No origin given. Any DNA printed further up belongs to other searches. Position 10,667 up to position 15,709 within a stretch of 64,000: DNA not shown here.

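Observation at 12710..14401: About 565-aa repeat-containing insertion inside the SecA preprotein-binding domain (SecA = 1580 aa)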

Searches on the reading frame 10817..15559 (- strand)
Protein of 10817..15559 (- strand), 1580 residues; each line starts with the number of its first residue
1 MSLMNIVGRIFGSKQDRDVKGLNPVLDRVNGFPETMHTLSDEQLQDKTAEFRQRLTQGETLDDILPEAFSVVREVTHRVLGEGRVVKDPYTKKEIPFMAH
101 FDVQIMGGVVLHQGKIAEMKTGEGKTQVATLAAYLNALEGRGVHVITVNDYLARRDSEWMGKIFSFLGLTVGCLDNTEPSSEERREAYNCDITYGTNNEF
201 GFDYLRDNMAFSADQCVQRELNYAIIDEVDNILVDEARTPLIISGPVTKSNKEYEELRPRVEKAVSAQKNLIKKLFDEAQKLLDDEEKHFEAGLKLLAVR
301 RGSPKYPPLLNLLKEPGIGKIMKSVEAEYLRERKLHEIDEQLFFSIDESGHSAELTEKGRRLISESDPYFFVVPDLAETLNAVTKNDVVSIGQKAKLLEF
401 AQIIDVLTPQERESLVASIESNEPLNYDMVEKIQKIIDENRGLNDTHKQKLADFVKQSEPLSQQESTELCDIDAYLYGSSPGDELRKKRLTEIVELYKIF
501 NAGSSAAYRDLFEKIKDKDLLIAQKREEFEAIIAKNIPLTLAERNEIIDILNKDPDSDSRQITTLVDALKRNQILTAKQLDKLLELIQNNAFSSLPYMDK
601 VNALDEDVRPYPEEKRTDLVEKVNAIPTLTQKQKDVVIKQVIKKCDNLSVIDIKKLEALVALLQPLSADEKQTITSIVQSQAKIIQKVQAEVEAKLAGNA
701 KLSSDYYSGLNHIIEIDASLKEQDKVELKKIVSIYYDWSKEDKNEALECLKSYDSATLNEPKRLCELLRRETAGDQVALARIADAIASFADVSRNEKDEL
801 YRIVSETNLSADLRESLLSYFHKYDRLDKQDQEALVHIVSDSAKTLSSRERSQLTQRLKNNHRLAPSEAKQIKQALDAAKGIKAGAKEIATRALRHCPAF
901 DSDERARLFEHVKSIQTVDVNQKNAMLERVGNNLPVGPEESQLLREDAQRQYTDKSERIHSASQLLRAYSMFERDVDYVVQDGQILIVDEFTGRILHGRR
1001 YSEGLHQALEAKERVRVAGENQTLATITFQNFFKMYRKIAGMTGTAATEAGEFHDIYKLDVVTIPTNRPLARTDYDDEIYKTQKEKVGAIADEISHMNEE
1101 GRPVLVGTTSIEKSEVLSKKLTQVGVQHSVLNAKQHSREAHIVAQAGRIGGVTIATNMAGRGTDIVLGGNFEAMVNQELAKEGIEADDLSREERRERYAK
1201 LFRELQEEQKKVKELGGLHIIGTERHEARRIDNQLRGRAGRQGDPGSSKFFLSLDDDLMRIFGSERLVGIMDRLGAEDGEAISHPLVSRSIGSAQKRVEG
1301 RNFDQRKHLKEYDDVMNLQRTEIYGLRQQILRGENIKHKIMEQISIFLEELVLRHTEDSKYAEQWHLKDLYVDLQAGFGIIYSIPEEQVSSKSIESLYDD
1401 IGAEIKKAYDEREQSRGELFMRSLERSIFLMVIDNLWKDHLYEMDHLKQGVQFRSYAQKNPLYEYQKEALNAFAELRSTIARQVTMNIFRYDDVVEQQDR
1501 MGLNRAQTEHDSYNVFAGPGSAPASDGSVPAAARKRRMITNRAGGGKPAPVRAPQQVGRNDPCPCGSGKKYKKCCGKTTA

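Call 3: search_protein_families(library=pfam, proteins=[window:10817-15559:-], max_evalue=0.01)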
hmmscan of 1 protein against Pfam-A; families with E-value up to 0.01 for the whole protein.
window:10817-15559:- (1580 aa): 8 families
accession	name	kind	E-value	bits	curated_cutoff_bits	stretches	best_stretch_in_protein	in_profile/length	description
PF07517.20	SecA_DEAD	-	4e-123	410.7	24.6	1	9-1053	3-289/290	SecA DEAD-like domain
PF21090.3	P-loop_SecA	-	3.6e-91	304.8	27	1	1069-1279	1-205/205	SecA P-loop domain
PF07516.18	SecA_SW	-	4e-58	197.2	26.7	1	1281-1491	1-199/200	SecA Wing and Scaffold domain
PF01043.26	SecA_PP_bind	-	2.7e-25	89.5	23.5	1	949-1010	48-110/110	SecA preprotein cross-linking domain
PF11304.13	DUF3106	-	5.2e-11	43.4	24.3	1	808-907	3-101/104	Protein of unknown function (DUF3106)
PF02810.21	SEC-C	-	1.6e-09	37.9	20.4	1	1559-1577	1-19/19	SEC-C motif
PF00270.35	DEAD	-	1.1e-08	35.5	26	1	116-236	18-133/167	DEAD/DEAH box helicase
PF05099.18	TerB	-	0.00096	19.9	24.4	1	835-945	7-117/118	Tellurite resistance protein TerB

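Call 4: search_solved_structures(query=window:10817-15559:-, show_alignments=2)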
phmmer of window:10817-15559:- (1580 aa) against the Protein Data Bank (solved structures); distinct sequences matched with E-value up to 0.001: 29.
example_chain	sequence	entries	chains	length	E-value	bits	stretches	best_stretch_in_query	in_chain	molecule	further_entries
6s0k_h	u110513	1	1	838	1.4e-235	788.6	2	958-1485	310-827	Protein translocase subunit SecA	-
2vda_A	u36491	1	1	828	1.4e-234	785.3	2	958-1486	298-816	TRANSLOCASE SUBUNIT SECA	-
2fsf_A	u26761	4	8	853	1.5e-234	785.1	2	958-1490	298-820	Preprotein translocase secA subunit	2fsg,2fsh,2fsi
6gox_A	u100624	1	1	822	3.3e-232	777.4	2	958-1485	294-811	Protein translocase subunit SecA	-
1nkt_A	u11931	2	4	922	2.4e-230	771.2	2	962-1506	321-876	Preprotein translocase secA 1 subunit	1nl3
1tf2_A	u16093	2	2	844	3.3e-222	744.2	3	960-1169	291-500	Preprotein translocase secA subunit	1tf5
3iqy_A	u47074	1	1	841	2.3e-221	741.4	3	960-1169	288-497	Protein translocase subunit secA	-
2ipc_A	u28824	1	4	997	1.3e-217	729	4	1190-1491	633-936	Preprotein translocase SecA subunit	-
3jv2_A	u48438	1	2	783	4.6e-216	723.9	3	960-1169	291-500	Protein translocase subunit SecA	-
2ibm_A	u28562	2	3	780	5.5e-216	723.6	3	960-1169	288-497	Preprotein translocase secA subunit | Protein translocase subunit SecA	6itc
3dl8_A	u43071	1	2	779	5.8e-216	723.5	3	960-1169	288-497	Protein translocase subunit secA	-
1m6n_A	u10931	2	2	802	6.2e-216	723.4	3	960-1168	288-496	Preprotein translocase secA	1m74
7xha_A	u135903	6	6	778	6.5e-216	723.4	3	960-1168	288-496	Protein translocase subunit SecA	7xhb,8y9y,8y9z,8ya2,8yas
8ya0_A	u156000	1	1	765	1.3e-215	722.4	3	960-1168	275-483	Protein translocase subunit SecA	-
3iqm_A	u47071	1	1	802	1.5e-215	722.2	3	960-1168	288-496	Protein translocase subunit secA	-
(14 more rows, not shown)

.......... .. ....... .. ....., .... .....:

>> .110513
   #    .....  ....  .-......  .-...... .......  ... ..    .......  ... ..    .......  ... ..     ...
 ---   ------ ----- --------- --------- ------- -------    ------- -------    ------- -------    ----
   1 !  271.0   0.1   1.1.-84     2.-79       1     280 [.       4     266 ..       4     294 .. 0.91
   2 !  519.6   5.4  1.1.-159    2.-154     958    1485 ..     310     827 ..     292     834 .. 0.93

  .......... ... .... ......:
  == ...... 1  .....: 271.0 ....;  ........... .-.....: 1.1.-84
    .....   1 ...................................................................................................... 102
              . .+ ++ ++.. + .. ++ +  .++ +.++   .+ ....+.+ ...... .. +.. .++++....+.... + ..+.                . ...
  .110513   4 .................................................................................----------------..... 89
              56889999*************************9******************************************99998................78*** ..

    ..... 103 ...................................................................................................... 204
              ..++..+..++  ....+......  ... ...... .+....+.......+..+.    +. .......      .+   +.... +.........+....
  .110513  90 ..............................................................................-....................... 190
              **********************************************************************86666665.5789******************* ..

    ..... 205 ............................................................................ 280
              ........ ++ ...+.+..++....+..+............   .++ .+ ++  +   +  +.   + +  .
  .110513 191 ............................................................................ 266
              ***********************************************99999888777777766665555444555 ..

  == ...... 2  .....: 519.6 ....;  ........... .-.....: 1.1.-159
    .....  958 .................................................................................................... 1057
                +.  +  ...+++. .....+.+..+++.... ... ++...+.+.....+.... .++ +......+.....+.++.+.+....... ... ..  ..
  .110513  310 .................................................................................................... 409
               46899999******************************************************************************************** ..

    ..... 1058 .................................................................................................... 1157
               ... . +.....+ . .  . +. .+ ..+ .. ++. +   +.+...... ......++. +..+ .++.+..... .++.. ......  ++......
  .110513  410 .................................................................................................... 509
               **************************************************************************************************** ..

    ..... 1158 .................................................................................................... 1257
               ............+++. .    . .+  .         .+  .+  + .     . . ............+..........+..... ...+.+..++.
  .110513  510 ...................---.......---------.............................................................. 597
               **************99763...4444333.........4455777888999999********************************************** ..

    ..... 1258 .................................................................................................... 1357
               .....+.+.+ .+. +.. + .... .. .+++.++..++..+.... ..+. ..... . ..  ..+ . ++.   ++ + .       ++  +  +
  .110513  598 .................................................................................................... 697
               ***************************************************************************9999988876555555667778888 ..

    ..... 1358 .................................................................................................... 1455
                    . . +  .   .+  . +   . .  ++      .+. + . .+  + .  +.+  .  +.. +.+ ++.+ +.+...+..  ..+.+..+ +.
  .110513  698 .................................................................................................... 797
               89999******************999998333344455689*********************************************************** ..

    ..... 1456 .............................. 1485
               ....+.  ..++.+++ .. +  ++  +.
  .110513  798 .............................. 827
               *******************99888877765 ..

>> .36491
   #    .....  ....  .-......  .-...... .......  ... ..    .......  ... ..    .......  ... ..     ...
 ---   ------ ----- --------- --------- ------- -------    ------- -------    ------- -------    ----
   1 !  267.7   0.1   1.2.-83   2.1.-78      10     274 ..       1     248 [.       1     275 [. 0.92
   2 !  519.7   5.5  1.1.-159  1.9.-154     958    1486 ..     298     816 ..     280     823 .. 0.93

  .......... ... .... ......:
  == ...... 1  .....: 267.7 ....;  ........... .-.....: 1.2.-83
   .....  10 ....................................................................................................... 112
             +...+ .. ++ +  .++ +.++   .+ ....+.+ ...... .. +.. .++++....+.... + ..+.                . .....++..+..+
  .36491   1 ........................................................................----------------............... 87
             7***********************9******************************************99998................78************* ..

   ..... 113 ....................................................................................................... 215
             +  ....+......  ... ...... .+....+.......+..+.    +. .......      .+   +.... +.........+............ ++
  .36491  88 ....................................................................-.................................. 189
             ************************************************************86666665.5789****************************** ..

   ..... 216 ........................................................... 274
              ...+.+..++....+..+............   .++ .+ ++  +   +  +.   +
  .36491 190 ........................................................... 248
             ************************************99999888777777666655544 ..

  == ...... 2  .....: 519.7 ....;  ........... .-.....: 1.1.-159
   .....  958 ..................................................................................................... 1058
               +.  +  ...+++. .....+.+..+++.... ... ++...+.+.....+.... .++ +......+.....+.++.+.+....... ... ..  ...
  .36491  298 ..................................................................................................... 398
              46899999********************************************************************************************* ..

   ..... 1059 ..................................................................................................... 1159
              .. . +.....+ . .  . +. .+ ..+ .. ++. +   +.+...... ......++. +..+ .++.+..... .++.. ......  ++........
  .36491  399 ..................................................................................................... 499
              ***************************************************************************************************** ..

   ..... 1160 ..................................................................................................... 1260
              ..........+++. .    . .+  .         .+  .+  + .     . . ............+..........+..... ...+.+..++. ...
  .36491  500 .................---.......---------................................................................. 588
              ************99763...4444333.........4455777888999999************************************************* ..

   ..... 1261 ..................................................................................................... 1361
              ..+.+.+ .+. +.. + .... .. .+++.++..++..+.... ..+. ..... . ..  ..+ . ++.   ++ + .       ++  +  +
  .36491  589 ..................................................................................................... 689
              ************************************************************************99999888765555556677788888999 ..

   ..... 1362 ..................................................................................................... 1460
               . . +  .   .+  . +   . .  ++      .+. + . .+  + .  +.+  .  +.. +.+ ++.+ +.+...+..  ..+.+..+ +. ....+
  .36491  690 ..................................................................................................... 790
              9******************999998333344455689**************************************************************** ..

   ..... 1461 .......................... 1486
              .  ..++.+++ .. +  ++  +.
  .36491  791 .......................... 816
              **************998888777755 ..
